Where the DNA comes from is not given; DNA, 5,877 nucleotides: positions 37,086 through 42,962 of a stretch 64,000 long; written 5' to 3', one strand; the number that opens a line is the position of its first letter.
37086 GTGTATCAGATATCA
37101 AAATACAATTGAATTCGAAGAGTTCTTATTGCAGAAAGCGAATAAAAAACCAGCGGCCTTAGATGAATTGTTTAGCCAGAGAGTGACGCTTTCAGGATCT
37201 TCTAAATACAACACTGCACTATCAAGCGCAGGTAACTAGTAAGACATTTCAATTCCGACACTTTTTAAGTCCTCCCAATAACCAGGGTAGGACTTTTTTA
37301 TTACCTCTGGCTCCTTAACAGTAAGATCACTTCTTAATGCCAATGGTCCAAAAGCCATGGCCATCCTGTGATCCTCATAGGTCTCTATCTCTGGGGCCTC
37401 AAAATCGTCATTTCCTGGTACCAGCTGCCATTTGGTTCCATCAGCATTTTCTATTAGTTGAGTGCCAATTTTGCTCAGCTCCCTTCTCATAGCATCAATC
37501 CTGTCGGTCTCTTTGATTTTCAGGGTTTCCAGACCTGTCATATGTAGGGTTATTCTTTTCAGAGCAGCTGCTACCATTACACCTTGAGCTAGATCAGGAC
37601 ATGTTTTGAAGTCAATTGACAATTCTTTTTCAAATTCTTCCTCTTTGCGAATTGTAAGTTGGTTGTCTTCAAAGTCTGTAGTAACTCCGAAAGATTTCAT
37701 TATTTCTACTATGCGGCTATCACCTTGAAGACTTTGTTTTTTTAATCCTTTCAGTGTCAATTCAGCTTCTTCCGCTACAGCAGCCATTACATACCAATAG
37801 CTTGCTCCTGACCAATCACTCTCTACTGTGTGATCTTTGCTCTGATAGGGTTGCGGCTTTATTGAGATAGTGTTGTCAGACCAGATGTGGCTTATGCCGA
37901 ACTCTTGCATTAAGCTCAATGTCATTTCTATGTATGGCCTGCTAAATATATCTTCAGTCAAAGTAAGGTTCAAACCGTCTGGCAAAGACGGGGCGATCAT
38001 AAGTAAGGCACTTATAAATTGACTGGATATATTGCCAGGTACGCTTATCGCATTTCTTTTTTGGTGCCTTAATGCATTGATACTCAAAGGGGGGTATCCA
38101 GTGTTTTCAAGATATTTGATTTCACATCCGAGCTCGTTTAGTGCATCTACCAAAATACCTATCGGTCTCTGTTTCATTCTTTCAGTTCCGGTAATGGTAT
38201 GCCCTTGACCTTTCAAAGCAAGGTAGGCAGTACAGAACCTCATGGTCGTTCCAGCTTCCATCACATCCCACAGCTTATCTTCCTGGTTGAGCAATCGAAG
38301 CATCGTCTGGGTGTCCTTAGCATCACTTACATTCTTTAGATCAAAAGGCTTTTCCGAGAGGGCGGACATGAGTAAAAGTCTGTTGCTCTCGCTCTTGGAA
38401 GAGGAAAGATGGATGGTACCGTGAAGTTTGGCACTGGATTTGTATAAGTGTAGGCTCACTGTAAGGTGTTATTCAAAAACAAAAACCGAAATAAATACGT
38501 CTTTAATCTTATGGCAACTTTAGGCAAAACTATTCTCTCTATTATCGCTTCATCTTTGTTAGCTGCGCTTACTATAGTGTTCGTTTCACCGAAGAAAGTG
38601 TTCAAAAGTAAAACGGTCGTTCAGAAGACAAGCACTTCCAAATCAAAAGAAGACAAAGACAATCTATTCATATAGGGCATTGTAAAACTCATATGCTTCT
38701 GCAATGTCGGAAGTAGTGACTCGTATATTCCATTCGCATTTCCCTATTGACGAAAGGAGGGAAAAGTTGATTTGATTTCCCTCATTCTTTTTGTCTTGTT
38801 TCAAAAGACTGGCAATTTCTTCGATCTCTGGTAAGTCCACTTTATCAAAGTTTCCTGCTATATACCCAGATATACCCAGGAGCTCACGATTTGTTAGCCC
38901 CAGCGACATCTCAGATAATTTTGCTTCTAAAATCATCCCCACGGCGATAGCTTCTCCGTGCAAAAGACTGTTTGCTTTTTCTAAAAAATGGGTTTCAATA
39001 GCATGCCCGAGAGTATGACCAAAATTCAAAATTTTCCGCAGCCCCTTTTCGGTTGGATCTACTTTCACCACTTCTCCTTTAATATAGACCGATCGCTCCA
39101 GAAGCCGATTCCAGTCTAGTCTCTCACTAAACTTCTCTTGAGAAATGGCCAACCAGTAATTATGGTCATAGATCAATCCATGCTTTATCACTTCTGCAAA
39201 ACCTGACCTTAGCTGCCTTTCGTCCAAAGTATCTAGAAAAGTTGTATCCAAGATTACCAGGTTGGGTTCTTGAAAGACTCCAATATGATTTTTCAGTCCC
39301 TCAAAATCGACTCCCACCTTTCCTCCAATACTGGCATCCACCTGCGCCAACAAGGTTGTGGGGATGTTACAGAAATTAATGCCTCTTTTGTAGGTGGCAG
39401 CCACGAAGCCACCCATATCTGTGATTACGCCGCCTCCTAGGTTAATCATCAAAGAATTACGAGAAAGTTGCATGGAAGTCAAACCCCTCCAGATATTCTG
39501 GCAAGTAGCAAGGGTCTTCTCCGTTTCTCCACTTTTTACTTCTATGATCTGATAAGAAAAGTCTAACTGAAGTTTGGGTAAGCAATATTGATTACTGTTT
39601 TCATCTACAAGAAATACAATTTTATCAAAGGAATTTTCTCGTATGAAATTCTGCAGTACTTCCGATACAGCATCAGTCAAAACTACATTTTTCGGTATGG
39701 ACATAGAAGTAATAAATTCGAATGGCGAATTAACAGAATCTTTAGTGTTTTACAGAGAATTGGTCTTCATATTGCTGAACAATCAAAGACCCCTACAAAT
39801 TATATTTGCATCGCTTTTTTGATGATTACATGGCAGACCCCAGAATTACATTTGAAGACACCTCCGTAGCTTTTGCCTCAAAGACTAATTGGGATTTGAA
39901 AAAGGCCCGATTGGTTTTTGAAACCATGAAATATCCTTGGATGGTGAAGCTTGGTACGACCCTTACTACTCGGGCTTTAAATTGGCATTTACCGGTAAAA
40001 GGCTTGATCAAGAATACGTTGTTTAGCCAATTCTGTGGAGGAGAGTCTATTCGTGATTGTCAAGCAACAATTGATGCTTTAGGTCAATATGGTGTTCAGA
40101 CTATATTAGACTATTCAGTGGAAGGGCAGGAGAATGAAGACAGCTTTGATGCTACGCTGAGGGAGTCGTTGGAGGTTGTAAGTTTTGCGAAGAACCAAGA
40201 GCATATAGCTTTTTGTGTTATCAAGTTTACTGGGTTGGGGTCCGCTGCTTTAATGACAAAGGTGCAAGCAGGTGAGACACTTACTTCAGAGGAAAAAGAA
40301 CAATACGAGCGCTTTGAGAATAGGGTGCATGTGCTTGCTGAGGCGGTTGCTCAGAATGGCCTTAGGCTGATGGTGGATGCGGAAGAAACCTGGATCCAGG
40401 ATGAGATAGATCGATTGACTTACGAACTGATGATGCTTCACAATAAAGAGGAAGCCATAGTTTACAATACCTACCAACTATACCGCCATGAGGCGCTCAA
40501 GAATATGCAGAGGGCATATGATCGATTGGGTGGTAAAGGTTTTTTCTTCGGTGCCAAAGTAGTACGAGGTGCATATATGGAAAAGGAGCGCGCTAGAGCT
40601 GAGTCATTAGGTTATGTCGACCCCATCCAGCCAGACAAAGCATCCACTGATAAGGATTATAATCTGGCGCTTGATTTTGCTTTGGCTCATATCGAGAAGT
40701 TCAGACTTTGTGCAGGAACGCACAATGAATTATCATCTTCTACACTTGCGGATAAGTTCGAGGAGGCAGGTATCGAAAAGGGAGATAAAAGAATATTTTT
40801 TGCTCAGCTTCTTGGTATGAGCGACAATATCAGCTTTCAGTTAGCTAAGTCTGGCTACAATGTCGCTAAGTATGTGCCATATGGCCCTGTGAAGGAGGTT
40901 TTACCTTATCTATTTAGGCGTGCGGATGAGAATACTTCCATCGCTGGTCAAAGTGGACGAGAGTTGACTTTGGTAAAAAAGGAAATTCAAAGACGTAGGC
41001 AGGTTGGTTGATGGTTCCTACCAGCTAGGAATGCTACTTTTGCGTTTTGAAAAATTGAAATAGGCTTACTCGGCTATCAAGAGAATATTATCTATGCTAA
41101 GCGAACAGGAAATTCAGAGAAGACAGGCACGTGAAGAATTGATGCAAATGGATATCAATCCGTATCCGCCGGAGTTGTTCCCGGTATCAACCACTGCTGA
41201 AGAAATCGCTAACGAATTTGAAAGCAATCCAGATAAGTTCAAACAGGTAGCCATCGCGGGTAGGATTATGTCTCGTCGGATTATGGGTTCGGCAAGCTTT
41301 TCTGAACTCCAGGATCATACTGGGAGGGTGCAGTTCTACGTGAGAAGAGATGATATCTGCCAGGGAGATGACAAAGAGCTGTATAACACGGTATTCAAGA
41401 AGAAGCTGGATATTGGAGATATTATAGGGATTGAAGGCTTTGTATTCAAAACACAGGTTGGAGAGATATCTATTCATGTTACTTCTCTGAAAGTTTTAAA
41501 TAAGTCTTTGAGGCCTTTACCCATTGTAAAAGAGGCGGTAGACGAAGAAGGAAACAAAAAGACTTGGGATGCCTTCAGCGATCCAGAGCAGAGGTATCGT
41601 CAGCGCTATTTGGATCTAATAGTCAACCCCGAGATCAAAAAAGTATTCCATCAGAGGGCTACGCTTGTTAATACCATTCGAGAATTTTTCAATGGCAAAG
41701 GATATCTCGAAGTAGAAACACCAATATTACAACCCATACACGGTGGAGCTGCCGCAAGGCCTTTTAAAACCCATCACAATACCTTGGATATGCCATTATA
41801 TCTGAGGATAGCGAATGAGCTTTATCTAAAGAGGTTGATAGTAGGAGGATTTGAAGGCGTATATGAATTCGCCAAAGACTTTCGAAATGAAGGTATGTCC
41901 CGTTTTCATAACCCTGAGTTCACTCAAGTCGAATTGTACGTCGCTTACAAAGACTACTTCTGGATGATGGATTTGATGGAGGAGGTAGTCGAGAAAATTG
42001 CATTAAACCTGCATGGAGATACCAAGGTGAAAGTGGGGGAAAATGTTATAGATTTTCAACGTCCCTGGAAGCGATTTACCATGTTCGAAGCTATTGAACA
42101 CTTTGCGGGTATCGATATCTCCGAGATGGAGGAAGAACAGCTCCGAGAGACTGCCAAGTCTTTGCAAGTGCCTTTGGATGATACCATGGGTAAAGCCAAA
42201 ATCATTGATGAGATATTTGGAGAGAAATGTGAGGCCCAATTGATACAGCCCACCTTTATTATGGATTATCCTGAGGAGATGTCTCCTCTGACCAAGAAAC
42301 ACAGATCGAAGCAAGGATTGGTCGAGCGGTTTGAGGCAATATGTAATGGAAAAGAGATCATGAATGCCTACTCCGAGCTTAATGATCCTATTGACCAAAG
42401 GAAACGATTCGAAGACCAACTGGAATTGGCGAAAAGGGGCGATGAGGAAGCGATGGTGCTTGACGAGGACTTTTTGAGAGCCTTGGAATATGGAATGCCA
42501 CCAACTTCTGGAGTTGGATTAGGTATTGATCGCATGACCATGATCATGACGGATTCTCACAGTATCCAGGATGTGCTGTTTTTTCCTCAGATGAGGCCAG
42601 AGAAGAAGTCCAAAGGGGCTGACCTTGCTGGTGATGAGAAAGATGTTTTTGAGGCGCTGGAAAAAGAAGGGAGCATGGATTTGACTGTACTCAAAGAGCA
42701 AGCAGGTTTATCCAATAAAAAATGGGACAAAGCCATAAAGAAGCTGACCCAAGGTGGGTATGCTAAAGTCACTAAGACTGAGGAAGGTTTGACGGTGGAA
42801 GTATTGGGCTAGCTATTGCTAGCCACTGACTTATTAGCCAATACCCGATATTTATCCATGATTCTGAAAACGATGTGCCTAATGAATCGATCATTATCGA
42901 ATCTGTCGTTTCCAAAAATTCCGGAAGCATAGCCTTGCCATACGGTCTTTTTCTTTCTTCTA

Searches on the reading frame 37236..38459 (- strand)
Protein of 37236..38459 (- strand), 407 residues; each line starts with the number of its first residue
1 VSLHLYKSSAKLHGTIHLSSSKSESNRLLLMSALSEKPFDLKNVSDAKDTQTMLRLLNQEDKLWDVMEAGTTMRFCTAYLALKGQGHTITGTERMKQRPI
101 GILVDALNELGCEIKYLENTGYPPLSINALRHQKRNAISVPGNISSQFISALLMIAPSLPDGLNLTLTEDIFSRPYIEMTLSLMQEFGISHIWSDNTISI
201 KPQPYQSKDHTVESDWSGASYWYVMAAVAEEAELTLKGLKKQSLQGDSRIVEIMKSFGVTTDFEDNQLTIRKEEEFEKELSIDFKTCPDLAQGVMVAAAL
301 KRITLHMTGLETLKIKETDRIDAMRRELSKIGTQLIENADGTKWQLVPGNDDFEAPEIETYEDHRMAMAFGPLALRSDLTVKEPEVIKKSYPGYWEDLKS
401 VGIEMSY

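Call 9: search_protein_families(library=pfam, proteins=[window:37236-38459:-], max_evalue=0.001)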
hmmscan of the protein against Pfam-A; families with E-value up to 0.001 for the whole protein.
window:37236-38459:- (407 aa): 1 family
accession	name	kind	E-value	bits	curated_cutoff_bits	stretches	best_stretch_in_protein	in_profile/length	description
PF00275.25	EPSP_synthase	-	2.1e-83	280.8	22.8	2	63-398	85-417/417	EPSP synthase (3-phosphoshikimate 1-carboxyvinyltransferase)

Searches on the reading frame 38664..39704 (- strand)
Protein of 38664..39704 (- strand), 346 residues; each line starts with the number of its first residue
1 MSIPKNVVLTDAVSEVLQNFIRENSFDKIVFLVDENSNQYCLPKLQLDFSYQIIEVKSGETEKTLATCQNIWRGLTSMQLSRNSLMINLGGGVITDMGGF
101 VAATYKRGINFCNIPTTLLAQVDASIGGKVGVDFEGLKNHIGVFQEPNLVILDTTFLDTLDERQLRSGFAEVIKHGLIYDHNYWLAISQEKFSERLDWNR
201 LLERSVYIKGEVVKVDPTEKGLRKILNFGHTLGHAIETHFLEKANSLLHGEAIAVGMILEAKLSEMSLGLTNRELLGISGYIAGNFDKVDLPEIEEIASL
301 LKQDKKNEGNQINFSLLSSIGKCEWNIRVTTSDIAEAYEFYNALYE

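Call 81: search_protein_families(library=pfam, proteins=[window:38664-39704:-], max_evalue=0.00001)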
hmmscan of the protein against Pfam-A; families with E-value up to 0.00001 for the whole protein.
window:38664-39704:- (346 aa): 3 families
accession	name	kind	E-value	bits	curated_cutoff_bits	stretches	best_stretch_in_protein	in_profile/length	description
PF01761.26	DHQ_synthase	-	5.4e-45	152.2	24.2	1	54-166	2-114/115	3-dehydroquinate synthase N-terminal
PF24621.2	DHQS_C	-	9.8e-32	110.3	27.6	1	168-307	1-144/144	3-dehydroquinate synthase C-terminal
PF13685.12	Fe-ADH_2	-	2.1e-08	34.8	28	1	16-157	9-145/149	Iron-containing alcohol dehydrogenase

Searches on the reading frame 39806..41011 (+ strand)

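Call 81: search_protein_families(library=pfam, proteins=[window:39806-41011:+], max_evalue=0.00001)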
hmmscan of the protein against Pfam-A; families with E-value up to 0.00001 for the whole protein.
window:39806-41011:+ (401 aa): 1 family
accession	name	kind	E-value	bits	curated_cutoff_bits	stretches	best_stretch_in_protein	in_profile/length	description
PF01619.24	Pro_dh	-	1.5e-70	238.4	27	1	85-383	1-276/278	Proline dehydrogenase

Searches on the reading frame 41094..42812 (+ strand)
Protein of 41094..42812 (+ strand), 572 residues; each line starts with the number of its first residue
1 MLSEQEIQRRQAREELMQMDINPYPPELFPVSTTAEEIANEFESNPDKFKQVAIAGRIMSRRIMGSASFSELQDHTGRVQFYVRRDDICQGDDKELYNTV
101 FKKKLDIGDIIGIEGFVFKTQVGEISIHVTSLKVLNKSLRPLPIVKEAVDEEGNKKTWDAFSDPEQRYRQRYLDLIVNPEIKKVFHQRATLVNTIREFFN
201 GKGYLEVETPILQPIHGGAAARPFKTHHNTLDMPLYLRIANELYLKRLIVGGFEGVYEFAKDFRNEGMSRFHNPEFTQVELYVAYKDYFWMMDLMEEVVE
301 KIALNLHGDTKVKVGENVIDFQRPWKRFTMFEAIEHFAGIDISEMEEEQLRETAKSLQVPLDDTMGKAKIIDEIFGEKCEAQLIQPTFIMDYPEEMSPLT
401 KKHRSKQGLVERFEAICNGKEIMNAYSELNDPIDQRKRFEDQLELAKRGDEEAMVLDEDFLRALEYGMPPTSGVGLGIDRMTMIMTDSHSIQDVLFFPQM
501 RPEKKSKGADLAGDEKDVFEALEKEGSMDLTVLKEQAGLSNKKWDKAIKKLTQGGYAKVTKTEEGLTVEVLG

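Call 81: search_protein_families(library=pfam, proteins=[window:41094-42812:+], max_evalue=0.00001)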
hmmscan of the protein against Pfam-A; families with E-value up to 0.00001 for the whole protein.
window:41094-42812:+ (572 aa): 2 families
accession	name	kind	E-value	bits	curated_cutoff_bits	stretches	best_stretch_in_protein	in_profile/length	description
PF00152.25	tRNA-synt_2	-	1.3e-91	307.3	25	1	164-500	2-307/308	tRNA synthetases class II (D, K and N)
PF01336.31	tRNA_anti-codon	-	1.5e-13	50.9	27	1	52-135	1-75/75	OB-fold nucleic acid binding domain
